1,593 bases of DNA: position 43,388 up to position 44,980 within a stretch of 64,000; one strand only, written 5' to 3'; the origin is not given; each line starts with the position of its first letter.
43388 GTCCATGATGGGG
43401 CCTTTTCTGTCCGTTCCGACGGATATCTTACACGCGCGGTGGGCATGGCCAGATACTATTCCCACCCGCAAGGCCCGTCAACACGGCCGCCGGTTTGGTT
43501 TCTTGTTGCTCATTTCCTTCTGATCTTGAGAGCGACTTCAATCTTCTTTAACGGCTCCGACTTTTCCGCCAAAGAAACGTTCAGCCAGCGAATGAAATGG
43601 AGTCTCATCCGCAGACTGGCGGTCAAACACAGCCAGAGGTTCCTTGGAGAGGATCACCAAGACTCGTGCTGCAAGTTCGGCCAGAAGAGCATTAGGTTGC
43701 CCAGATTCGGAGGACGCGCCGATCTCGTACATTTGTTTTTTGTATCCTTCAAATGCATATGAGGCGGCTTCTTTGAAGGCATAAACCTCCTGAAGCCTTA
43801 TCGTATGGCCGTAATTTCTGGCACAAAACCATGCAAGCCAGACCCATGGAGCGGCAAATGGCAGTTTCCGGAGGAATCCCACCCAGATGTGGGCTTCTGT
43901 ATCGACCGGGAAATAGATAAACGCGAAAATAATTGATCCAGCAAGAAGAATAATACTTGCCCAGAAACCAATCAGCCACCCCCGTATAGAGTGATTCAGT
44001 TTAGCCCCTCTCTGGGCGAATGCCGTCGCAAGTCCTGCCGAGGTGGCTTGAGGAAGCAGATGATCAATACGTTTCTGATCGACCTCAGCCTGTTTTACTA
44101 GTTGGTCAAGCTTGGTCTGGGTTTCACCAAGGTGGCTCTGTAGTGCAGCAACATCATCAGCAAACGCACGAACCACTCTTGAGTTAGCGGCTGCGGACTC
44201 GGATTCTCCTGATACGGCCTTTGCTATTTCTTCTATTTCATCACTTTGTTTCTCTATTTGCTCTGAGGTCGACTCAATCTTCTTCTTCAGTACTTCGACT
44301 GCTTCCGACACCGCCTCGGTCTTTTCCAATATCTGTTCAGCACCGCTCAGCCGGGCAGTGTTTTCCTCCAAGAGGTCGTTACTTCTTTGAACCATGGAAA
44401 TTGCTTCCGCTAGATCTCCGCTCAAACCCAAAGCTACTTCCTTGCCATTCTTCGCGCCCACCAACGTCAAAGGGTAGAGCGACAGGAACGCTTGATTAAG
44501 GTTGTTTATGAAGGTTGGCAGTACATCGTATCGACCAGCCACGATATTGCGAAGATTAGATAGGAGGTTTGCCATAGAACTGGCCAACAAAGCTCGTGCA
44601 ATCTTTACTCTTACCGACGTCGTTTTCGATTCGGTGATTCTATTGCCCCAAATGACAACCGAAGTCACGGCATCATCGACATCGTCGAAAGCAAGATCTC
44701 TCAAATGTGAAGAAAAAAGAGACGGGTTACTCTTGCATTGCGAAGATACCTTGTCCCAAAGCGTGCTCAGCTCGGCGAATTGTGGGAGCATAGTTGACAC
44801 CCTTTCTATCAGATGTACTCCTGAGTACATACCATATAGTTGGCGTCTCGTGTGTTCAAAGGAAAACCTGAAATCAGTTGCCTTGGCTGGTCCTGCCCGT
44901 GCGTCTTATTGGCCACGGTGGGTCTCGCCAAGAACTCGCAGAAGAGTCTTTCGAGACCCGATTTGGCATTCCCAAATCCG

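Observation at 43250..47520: AT-rich defense island: Vsr + unknown coiled-coil/2-TM protein operon next to an m5C methyltransferase and an Eco29kI-like GIY-YIG nuclease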

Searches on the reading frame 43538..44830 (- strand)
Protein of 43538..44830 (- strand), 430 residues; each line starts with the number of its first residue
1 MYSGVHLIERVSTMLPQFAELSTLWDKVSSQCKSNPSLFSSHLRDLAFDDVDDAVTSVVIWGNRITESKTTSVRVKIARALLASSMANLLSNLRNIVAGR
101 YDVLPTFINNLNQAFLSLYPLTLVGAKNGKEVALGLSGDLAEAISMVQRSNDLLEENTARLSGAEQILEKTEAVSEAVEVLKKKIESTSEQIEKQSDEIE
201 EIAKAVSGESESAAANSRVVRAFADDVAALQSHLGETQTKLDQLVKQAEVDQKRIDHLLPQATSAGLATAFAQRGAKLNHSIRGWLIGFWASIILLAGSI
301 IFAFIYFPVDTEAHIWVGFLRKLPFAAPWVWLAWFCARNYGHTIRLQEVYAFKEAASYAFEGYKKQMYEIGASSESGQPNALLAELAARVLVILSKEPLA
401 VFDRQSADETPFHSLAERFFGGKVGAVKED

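Call 3: search_protein_families(library=pfam, proteins=[window:43538-44830:-], max_evalue=0.1)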
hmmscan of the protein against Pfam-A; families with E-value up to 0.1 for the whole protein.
window:43538-44830:- (430 aa): 9 families
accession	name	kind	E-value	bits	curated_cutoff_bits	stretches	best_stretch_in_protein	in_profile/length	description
PF08614.16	ATG16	-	0.003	18.2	33.7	1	164-246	97-179/200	Autophagy protein 16 (ATG16)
PF05667.16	CCDC22_CC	-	0.0084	15.7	39.2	1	135-263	148-277/477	CCDC22 protein coiled-coil region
PF03938.19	OmpH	-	0.034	14.8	32.4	1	165-246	8-86/141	Outer membrane protein (OmpH-like)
PF17675.6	APG6_N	-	0.041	14.8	45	1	152-254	26-131/132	Apg6 coiled-coil region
PF21773.2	ODAD1_CC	-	0.043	13.3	27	1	169-259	198-285/287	ODAD1 central coiled coil region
PF06009.19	Laminin_II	-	0.047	14.2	33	0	164-243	5-84/138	Laminin Domain II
PF02646.22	RmuC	-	0.064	12.8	26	0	163-209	227-273/291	RmuC family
PF04065.20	Not3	-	0.07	13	25.8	0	164-258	111-202/231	Not1 N-terminal domain, CCR4-Not complex component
PF14662.11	KASH_CCD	-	0.084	13.3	43.3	0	139-260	5-130/191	Coiled-coil region of CCDC155 or KASH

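Call 4: search_protein_families(library=padloc, proteins=[window:43538-44830:-], max_evalue=0.1)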
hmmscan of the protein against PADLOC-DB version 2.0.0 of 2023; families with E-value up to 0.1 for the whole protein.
window:43538-44830:- (430 aa): 35 families (the best 25 are shown)
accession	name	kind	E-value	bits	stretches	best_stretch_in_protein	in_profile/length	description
PDLC02740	PbeC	-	0.00032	17.7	1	149-277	358-488/648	PbeC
PDLC02741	PbeC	-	0.00036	17.2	1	163-265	372-475/644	PbeC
PDLC00598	ZorA1|ZorA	-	0.00066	16.2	1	97-279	330-518/663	MotA/ExbB/TolQ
PDLC03868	LmuB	-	0.00069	16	1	124-273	238-386/1035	-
PDLC00600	ZorA1|ZorA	-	0.00088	15.9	1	147-248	460-563/677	MotA/ExbB/TolQ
PDLC00006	DruC1|DruC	-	0.00098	15.7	1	138-251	203-319/626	Unknown function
PDLC04741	PDC-M62B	-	0.001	16.5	1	87-202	46-152/401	-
PDLC00580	JetC3|JetC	-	0.0019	14.5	1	143-255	718-827/1068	DUF3584 domain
PDLC03859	LmuB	-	0.0023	15.2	1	152-254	356-457/611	-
PDLC03865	LmuB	-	0.0024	14.1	1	151-244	623-715/1007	-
PDLC02483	BrxC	-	0.0024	13.8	1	146-246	1099-1202/1212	BrxC-PglY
PDLC00578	JetC3|JetC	-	0.0028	13.4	1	140-247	467-574/1451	DUF3584 domain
PDLC00250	LmuB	-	0.0031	14.3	1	136-255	299-413/582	AAA ATPase domain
PDLC03862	LmuB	-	0.0033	13.8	1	146-246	205-303/643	-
PDLC00257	LmuB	-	0.0039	14.1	1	157-273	309-429/571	AAA ATPase domain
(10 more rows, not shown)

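Call 5: search_protein_families(library=ncbifam, proteins=[window:43538-44830:-], max_evalue=0.1)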
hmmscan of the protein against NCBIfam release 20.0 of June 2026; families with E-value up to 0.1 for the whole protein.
window:43538-44830:- (430 aa): 19 families
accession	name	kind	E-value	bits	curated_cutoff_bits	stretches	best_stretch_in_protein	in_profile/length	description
NF047515.1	SpiroCoCo_C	equivalog_domain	0.00034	19.9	125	1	136-248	105-203/313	SpiroCoCo family coiled-coil protein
NF047516.1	LA_3659_fam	equivalog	0.00065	19.3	36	1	140-257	87-201/221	LA_3659 family protein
NF047514.1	SpiroCoCo_N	equivalog_domain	0.00065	19.3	75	1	140-257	87-201/221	SpiroCoCo family coiled-coil protein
NF045487.1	ASRP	equivalog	0.00067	18.4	300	1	148-257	121-222/593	archaea-specific SMC-related protein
NF008438.0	PRK11281.1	equivalog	0.00072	17.4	991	1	123-248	24-151/1113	mechanosensitive channel MscK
TIGR02168.1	SMC_prok_B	equivalog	0.0011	16.8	567.35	1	164-255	751-842/1181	chromosome segregation protein SMC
TIGR02169.1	SMC_prok_A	equivalog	0.0034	15.1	729.4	1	143-252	394-504/1165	chromosome segregation protein SMC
NF002572.0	PRK02224.1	equivalog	0.0036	15.6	1087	1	145-252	492-599/888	DNA double-strand break repair ATPase Rad50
NF038350.1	taxis_HmpF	equivalog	0.0039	15.6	200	1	165-249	168-546/553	pilus motility taxis protein HmpF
NF004208.0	PRK05658.1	equivalog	0.016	14.2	555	1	161-257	226-322/631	RNA polymerase sigma factor RpoD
TIGR00984.1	3a0801s03tim44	subfamily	0.017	14.2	552.35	1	139-239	12-111/376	mitochondrial import inner membrane, translocase subunit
NF006543.0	PRK09039.1-2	equivalog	0.018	14.9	305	1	138-258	64-185/350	peptidoglycan -binding protein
NF041035.1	Rad50_Halo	equivalog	0.018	13.4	1000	1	160-254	503-601/883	DNA double-strand break repair ATPase Rad50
NF045780.1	TrlF_fam_ATP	equivalog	0.021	13.5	350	1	147-255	441-535/944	TrlF family AAA-like ATPase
NF053525.1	thylo_ssr2422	subfamily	0.025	15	38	0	164-205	11-52/77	ssr2422 family thylakoid membrane protein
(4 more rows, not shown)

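Call 6: find_homologous_proteins(query=window:43538-44830:-, max_evalue=0.001)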
Query window:43538-44830:- (430 aa): 9 proteins with E <= 0.001 among 8000 candidates.
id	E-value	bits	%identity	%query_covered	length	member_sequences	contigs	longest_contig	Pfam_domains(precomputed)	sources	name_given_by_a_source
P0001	2.7e-267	904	100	97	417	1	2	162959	-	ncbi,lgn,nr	ncbi:MAG: hypothetical protein ABFD92_09580 [Planctomycetaceae bacterium]|nr:hypothetical protein [P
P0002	8.8e-104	366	45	94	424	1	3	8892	-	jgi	-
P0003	1.8e-92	328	42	92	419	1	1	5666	-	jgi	-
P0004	1.0e-91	326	43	92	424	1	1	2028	-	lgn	-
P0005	6.7e-91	323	40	93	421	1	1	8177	-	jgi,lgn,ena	-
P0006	2.9e-52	196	33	92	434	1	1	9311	-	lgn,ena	-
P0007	7.6e-52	195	32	96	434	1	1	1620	-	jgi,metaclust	metaclust:\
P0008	3.2e-48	183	31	96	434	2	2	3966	-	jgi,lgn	jgi:hypothetical protein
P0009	3.5e-41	160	31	96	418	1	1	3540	-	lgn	-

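Call 7: search_protein_families(library=phrogs, proteins=[window:43538-44830:-], max_evalue=0.1)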
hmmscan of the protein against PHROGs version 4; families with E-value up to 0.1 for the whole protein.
window:43538-44830:- (430 aa): 15 families
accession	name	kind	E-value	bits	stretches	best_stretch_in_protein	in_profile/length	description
phrog_30912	-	unknown function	2e-12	47.7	1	173-373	153-361/426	-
phrog_1272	-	tail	2.5e-06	26.5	1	151-313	104-268/1606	tail length tape measure protein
phrog_34659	-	unknown function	2.6e-06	27.7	1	256-368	227-345/433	-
phrog_2335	-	tail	0.0014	17.6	1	137-255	73-193/1536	tail length tape measure protein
phrog_35099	-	unknown function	0.011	16.8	1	144-222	52-126/144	-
phrog_4619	-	unknown function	0.015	15.3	1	104-252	29-173/556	-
phrog_7303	-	unknown function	0.023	15.8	1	165-206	32-74/80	-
phrog_1056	-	tail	0.03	14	1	173-253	52-130/582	fibritin neck whisker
phrog_167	-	tail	0.052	12.2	1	144-248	76-182/1555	tail length tape measure protein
phrog_10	-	head and packaging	0.055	13.4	1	140-227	256-346/752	major head protein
phrog_24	-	tail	0.057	12.5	0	150-261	81-197/1151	tail length tape measure protein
phrog_77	-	DNA, RNA and nucleotide metabolism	0.06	12.8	1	151-248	692-786/967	SbcC-like subunit of palindrome specific endonuclease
phrog_21157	-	tail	0.068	12.5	1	140-254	128-232/782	minor tail protein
phrog_6631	-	unknown function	0.07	13.6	1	140-249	15-118/251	-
phrog_1775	-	head and packaging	0.071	11.5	1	165-259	464-556/1609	minor head protein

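Call 8: search_solved_structures(query=window:43538-44830:-, max_evalue=1)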
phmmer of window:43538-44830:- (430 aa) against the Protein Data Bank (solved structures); distinct sequences matched with E-value up to 1: 3.
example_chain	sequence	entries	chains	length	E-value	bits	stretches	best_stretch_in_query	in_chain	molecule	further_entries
2ekf_A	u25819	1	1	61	0.26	13.5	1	371-408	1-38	Ancient ubiquitous protein 1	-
1eq1_A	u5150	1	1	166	0.57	12.3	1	151-251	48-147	APOLIPOPHORIN-III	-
1i6z_A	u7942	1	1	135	0.69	12.1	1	123-203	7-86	BAG-FAMILY MOLECULAR CHAPERONE REGULATOR-1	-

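Call 10: find_encoding_contigs(protein=P0002, flank=10000, max_places=3)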
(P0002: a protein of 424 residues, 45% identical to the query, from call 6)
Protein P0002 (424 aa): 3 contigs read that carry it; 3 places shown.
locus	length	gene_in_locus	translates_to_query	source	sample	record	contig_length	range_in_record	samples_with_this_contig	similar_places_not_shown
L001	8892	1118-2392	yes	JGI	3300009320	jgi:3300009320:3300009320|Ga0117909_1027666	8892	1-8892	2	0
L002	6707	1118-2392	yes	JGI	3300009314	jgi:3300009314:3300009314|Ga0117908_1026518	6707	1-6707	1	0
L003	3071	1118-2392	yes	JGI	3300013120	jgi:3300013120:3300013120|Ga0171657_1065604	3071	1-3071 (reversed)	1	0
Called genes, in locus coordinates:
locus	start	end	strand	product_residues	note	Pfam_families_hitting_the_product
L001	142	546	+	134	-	PF24838:8xMP (faint)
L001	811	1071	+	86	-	-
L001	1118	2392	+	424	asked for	-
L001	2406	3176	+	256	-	-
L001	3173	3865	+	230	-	-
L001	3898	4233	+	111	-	-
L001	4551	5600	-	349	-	-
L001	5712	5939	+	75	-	-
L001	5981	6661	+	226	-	PF07691:PA14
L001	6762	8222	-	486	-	-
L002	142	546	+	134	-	PF24838:8xMP (faint)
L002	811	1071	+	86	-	-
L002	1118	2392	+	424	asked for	-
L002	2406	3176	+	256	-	-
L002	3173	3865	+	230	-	-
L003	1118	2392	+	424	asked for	-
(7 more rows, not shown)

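Call 11: find_encoding_contigs(protein=P0005, flank=10000, max_places=3)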
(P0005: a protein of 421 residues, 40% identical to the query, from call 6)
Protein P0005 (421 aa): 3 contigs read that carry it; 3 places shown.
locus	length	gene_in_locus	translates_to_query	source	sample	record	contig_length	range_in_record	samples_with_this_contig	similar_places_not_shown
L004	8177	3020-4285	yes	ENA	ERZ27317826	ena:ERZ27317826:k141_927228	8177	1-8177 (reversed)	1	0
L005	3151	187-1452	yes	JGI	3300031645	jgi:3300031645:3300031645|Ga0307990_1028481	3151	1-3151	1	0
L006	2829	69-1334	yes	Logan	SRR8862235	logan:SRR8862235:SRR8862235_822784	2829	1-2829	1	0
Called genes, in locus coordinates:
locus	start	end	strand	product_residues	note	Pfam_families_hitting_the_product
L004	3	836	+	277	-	?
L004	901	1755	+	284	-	PF02498:Bro-N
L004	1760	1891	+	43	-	-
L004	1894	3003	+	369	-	PF01420:Methylase_S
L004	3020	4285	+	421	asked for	-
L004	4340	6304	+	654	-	PF00580:UvrD-helicase, PF13245:AAA_19, PF01443:Viral_helicase1 (faint), PF13361:UvrD_C, PF13538:UvrD_C_2 (faint)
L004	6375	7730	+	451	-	-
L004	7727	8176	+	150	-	?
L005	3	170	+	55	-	?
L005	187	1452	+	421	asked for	-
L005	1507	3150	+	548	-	?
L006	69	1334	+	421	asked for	-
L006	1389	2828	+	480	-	?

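Call 12: find_encoding_contigs(protein=P0006, flank=10000, max_places=3)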
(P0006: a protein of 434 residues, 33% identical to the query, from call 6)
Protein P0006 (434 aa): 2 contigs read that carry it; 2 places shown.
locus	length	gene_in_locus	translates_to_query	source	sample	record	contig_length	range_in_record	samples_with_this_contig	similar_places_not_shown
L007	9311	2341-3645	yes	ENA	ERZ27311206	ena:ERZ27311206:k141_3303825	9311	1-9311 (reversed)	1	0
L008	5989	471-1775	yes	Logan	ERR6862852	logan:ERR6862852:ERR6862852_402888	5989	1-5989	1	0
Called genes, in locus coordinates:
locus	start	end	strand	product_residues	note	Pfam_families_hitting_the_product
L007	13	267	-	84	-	-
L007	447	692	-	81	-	-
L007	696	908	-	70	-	-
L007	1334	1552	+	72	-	-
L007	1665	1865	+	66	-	-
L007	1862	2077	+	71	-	PF10049:DUF2283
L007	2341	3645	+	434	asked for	-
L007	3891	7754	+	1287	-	PF05729:NACHT (weak), PF13191:AAA_16 (weak), PF13401:AAA_22 (weak), PF25058:ARM_TT21 (faint), PF13429:TPR_15 (weak), PF01582:TIR, PF08937:ThsB_TIR (weak), PF13676:TIR_2, +7 more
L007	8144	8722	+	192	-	-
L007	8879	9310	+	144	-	?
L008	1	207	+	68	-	?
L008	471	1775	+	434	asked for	-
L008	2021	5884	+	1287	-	PF05729:NACHT (weak), PF13191:AAA_16 (weak), PF13401:AAA_22 (weak), PF25058:ARM_TT21 (faint), PF13429:TPR_15 (weak), PF01582:TIR, PF08937:ThsB_TIR (weak), PF13676:TIR_2, +7 more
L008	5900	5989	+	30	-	?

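Call 14: find_homologous_proteins(query=A1, max_evalue=0.001)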
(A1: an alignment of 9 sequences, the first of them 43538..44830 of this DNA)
Query A1 (9 sequences) (430 aa, profile of the alignment): 10 proteins with E <= 0.001 among 8000 candidates.
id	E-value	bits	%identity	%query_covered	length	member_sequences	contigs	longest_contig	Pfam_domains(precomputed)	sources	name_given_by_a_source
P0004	8.2e-189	646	43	92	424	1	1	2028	-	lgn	-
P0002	5.1e-184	630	45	94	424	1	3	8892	-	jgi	-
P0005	2.0e-183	628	40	93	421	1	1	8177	-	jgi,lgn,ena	-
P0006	1.4e-182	626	33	92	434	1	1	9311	-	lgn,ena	-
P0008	6.9e-182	623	31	96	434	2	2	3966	-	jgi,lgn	jgi:hypothetical protein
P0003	2.5e-181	621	42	92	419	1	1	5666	-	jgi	-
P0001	5.2e-174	597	100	97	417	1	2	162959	-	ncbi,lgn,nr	ncbi:MAG: hypothetical protein ABFD92_09580 [Planctomycetaceae bacterium]|nr:hypothetical protein [P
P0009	6.3e-160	551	31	96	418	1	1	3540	-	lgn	-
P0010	1.6e-111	391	29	91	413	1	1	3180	-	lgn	-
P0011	3.6e-107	377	29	77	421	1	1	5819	-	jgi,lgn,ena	-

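Call 17: find_encoding_contigs(protein=P0003, flank=10000, max_places=2)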
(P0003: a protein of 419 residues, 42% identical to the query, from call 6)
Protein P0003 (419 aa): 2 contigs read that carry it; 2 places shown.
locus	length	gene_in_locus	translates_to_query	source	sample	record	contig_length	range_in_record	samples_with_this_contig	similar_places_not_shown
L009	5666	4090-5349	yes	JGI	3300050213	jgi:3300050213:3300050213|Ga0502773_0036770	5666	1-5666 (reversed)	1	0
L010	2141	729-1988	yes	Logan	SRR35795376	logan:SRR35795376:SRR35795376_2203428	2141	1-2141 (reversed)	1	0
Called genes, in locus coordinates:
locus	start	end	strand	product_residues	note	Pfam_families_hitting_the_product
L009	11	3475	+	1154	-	PF02384:N6_Mtase (faint), PF07669:Eco57I, PF18135:Type_ISP_C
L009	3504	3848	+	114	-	PF10711:DUF2513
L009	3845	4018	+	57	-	-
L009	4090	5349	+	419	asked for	-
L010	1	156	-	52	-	?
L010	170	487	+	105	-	PF10711:DUF2513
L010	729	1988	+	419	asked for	-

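Call 18: find_encoding_contigs(protein=P0011, flank=10000, max_places=2)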
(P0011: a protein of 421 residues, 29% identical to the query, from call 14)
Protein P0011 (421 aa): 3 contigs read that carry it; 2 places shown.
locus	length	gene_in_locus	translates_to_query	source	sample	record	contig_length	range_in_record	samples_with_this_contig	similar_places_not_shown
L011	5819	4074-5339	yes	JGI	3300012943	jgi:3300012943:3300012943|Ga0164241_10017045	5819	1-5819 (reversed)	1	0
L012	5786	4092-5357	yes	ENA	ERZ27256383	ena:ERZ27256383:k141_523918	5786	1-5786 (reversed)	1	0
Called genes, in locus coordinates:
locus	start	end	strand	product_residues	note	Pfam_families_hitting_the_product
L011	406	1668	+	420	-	PF00589:Phage_integrase (faint)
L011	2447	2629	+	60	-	-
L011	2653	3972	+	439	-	-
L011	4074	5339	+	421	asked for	-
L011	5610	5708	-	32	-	-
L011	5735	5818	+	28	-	?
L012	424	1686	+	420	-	PF00589:Phage_integrase (faint)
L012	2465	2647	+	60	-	-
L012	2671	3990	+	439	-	-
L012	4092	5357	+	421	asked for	-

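Call 19: find_encoding_contigs(protein=P0008, flank=10000, max_places=2)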
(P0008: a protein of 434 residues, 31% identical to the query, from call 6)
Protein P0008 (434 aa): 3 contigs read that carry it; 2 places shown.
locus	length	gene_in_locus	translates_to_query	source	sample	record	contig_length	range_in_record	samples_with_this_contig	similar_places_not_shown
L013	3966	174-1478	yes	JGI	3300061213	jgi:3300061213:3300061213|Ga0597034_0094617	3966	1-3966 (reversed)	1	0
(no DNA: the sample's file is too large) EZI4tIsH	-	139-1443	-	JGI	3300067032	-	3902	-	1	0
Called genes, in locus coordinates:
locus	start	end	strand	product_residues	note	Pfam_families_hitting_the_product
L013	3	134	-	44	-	?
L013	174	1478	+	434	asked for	-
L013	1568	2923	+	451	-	PF01555:N6_N4_Mtase, PF01170:UPF0020 (faint)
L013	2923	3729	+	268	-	-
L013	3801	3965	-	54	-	?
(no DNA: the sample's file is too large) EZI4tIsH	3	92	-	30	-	?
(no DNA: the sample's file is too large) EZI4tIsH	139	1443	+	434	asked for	-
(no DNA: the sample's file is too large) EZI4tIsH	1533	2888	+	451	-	PF01555:N6_N4_Mtase, PF01170:UPF0020 (faint)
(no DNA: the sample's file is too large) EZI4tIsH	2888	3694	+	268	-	-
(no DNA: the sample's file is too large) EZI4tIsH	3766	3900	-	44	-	?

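Call 21: search_protein_representatives(alignment_id=A1)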
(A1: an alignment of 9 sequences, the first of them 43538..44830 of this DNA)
Query: 9 sequences, 419 profile positions. Proteins with E-value up to 0.001 (for the whole library): 3972; up to 1e-10: 2486; up to 1e-30: 407. The best 150 are listed.
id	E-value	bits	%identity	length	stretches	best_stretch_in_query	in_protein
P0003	7.9e-182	621.3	-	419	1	1-416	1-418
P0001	1.7e-174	597.2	-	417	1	7-417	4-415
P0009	2.0e-160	550.8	-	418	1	1-417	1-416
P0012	5.5e-133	460.4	-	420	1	1-416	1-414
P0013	7.6e-129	446.8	-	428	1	1-414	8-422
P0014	9.1e-128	443.2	-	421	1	1-415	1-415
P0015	3.7e-125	434.6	-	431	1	1-416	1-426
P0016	4.2e-123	427.9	-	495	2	115-416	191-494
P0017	7.4e-121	420.5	-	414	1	1-410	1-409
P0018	1.9e-120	419.1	-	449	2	184-406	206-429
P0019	2.9e-119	415.2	-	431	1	4-416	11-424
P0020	7.1e-118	410.6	-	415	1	1-414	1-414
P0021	2.2e-117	409.0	-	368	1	73-413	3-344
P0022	4.9e-117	407.9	-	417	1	1-413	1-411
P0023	1.0e-116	406.8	-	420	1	1-408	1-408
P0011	1.1e-107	377.0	-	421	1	1-411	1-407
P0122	8.0e-45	170.0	-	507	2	139-406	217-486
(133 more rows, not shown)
